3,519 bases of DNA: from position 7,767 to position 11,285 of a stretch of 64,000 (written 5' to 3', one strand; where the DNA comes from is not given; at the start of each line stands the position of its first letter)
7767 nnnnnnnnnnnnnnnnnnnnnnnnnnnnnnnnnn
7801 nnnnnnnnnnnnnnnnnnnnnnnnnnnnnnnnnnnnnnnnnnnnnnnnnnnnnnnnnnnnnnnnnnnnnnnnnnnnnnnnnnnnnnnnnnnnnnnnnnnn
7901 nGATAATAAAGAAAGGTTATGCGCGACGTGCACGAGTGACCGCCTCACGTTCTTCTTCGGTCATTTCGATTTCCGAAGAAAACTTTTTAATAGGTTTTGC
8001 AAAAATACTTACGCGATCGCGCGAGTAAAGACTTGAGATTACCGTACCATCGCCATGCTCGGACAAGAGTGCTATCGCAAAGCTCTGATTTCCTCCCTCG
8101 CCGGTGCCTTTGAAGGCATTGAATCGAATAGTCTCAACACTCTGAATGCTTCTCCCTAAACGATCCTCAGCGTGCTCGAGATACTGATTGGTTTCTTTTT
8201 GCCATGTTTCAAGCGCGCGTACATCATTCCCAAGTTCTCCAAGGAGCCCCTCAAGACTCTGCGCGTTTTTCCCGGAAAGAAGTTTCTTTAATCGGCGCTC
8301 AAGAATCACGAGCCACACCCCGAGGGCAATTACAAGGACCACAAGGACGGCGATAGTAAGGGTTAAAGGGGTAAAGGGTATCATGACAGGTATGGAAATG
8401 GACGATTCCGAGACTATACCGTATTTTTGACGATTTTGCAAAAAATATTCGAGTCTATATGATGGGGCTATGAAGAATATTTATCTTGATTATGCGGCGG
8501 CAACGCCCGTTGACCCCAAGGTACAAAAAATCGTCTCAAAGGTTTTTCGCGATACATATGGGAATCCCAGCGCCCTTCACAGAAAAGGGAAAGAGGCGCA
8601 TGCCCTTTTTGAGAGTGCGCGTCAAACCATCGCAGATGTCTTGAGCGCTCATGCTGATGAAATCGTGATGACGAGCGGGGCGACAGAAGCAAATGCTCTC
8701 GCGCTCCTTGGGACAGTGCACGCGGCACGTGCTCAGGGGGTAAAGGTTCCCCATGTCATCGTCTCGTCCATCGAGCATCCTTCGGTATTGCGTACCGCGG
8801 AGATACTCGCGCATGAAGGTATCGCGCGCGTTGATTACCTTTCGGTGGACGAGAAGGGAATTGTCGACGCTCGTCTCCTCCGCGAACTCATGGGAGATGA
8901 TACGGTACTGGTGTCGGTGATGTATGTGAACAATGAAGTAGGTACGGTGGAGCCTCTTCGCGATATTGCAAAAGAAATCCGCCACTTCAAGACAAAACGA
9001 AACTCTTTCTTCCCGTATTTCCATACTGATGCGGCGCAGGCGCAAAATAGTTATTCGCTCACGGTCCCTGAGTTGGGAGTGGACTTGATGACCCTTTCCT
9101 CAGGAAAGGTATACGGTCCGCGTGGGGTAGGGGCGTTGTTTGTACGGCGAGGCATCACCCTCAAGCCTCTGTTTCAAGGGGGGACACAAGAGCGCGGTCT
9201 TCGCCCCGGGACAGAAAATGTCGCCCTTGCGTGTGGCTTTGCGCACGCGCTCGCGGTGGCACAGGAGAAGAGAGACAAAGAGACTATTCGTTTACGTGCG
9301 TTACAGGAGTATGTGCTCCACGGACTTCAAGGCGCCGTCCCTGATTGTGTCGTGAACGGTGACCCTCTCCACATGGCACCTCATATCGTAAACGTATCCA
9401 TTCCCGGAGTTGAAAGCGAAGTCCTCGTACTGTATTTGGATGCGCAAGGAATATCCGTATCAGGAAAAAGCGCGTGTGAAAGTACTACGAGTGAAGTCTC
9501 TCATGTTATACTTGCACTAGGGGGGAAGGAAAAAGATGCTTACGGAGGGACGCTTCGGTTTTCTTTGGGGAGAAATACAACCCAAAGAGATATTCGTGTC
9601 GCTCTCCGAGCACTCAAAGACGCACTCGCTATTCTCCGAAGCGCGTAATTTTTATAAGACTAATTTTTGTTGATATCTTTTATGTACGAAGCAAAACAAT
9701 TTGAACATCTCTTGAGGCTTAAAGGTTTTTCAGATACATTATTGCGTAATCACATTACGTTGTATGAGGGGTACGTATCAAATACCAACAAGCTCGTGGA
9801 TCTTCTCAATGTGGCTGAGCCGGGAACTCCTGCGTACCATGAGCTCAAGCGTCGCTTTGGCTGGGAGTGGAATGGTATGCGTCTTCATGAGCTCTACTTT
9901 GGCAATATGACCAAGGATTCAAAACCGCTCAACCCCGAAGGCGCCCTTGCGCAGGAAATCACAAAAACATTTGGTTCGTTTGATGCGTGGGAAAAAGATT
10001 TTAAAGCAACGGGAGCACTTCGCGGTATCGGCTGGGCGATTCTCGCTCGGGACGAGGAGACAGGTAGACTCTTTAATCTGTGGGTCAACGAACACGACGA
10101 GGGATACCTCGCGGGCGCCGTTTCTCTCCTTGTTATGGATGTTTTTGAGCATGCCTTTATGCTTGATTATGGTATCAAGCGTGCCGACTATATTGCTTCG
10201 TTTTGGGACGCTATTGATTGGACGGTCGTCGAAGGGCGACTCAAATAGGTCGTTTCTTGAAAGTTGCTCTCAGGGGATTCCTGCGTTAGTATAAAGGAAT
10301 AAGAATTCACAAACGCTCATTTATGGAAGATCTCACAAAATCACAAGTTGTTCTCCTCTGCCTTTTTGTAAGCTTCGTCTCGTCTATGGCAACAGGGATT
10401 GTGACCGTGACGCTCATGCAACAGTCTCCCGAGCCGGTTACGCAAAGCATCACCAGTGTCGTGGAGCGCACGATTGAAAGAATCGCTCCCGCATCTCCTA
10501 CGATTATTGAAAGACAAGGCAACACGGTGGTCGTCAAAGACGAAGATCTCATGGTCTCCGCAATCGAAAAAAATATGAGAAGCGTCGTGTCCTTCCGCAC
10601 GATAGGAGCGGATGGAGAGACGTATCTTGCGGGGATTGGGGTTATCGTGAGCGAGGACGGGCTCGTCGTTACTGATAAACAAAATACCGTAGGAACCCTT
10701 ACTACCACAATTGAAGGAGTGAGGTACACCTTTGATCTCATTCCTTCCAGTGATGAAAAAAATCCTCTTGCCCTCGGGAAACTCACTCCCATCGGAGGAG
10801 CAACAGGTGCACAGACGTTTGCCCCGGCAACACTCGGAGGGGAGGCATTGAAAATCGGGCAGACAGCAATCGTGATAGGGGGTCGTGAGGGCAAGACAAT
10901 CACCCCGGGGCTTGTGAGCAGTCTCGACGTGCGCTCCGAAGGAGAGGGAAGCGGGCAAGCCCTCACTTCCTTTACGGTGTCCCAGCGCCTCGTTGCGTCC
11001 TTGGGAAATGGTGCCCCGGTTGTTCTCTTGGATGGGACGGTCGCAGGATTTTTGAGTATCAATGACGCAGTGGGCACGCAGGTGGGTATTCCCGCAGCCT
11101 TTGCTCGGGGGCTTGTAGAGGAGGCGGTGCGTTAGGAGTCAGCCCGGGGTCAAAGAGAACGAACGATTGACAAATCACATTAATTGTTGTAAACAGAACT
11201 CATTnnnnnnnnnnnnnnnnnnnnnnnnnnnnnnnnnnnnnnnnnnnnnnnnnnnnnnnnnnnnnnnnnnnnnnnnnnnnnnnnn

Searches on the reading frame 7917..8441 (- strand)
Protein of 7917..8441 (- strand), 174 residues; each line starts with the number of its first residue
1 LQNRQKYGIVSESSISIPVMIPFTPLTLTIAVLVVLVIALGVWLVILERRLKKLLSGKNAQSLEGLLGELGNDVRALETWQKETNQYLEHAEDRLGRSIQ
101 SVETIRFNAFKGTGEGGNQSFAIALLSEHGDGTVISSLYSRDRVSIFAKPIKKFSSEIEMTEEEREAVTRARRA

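Call 10: search_protein_families(library=pfam, proteins=[window:7917-8441:-], max_evalue=0.001)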
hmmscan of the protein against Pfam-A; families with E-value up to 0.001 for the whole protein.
window:7917-8441:- (174 aa): 1 family
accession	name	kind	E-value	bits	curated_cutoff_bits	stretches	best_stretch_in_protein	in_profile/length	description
PF14584.11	DUF4446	-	1e-34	120.2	27.4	1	26-171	6-149/150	Protein of unknown function (DUF4446)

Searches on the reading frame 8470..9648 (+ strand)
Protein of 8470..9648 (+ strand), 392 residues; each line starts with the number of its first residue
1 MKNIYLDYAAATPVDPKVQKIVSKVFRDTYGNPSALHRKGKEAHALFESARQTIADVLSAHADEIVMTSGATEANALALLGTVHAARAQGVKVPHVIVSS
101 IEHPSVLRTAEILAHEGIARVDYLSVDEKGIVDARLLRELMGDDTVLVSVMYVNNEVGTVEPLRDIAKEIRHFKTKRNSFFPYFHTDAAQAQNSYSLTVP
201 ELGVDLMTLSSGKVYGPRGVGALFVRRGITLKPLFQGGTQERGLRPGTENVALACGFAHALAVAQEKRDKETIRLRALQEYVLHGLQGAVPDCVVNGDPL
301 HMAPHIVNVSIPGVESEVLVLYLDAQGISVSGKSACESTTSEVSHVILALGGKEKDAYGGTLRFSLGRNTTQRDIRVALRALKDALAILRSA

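Call 10: search_protein_families(library=pfam, proteins=[window:8470-9648:+], max_evalue=0.001)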
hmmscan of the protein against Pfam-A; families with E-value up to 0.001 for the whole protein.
window:8470-9648:+ (392 aa): 1 family
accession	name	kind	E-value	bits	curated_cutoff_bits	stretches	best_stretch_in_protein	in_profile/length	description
PF00266.25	Aminotran_5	-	1.6e-62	212.1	21.5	1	4-375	1-368/371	Aminotransferase class-V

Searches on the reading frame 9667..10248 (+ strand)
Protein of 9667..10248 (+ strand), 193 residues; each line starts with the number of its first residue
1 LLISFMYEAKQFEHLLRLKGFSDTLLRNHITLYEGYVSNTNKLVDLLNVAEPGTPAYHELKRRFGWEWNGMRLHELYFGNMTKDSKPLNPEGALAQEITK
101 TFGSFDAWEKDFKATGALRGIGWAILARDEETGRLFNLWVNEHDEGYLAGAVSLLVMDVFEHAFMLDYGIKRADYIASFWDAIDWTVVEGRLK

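Call 10: search_protein_families(library=pfam, proteins=[window:9667-10248:+], max_evalue=0.001)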
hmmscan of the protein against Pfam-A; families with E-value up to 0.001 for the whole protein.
window:9667-10248:+ (193 aa): 1 family
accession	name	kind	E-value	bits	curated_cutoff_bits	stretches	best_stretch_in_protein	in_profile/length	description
PF02777.23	Sod_Fe_C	-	5.2e-28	97.5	20.9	1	90-190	1-101/102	Iron/manganese superoxide dismutases, C-terminal domain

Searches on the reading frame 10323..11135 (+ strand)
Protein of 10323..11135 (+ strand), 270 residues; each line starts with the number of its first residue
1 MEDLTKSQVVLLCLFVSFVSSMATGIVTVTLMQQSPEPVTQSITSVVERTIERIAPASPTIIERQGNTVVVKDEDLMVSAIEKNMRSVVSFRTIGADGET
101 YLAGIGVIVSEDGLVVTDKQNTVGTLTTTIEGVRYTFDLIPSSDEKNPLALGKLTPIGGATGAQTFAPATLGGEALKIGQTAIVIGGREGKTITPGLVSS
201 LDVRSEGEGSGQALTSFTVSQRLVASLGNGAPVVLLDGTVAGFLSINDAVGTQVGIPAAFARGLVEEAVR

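Call 10: search_protein_families(library=pfam, proteins=[window:10323-11135:+], max_evalue=0.001)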
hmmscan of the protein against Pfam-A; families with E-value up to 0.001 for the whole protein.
window:10323-11135:+ (270 aa): 1 family
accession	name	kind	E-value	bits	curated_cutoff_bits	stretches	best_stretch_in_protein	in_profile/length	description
PF13365.12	Trypsin_2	-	3.4e-05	25.1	27.6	1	104-242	1-143/144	Trypsin-like peptidase domain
